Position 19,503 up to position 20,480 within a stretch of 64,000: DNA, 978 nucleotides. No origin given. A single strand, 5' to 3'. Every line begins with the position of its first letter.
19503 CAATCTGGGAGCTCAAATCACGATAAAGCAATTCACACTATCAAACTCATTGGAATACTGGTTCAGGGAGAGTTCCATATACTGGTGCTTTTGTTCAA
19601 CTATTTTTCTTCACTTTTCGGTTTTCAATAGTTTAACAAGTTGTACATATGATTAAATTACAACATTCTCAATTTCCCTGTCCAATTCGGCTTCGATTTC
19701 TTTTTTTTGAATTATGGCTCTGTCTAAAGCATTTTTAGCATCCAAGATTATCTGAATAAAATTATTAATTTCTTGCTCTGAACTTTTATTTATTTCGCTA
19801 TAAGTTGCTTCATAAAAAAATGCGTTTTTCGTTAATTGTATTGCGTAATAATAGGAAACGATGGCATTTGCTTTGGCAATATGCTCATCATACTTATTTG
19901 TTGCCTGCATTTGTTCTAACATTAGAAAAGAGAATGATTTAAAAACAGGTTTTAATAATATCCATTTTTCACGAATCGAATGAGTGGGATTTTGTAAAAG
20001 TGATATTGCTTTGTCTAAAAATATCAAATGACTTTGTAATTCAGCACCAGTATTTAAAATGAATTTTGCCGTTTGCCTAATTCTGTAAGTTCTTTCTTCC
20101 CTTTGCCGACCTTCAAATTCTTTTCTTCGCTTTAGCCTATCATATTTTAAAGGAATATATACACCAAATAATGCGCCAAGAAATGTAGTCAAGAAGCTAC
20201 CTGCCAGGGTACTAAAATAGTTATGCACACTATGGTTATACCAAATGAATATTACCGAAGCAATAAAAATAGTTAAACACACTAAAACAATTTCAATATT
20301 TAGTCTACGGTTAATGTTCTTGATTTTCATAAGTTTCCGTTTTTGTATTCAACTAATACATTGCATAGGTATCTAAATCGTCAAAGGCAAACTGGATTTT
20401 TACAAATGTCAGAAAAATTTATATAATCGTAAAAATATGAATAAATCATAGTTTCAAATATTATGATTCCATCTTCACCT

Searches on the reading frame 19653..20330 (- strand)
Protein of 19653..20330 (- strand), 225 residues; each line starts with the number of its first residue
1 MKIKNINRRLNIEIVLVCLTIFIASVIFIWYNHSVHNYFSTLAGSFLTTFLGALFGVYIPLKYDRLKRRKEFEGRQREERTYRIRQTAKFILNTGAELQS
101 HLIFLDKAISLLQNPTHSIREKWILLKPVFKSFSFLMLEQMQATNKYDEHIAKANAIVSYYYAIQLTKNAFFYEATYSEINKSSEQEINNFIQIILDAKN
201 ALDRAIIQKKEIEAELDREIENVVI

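Call 11: search_protein_families(library=pfam, proteins=[window:19653-20330:-], max_evalue=0.01)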
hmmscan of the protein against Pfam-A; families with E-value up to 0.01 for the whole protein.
window:19653-20330:- (225 aa): 1 family
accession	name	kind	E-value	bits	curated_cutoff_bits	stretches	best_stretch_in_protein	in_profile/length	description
PF01769.21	MgtE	-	0.0079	16.9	27.6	0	5-67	36-99/125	Divalent cation transporter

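Call 79: search_protein_families(library=pfam, proteins=[window:19653-20330:-], max_evalue=1)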
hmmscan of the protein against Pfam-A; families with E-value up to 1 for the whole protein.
window:19653-20330:- (225 aa): 1 family
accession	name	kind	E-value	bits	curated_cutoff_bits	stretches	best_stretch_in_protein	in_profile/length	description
PF01769.21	MgtE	-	0.0079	16.9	27.6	1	5-67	36-99/125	Divalent cation transporter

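Call 107: search_protein_families(library=padloc, proteins=[window:19653-20330:-], max_evalue=0.01)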
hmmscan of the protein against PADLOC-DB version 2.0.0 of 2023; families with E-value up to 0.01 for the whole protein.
window:19653-20330:- (225 aa): 0 families
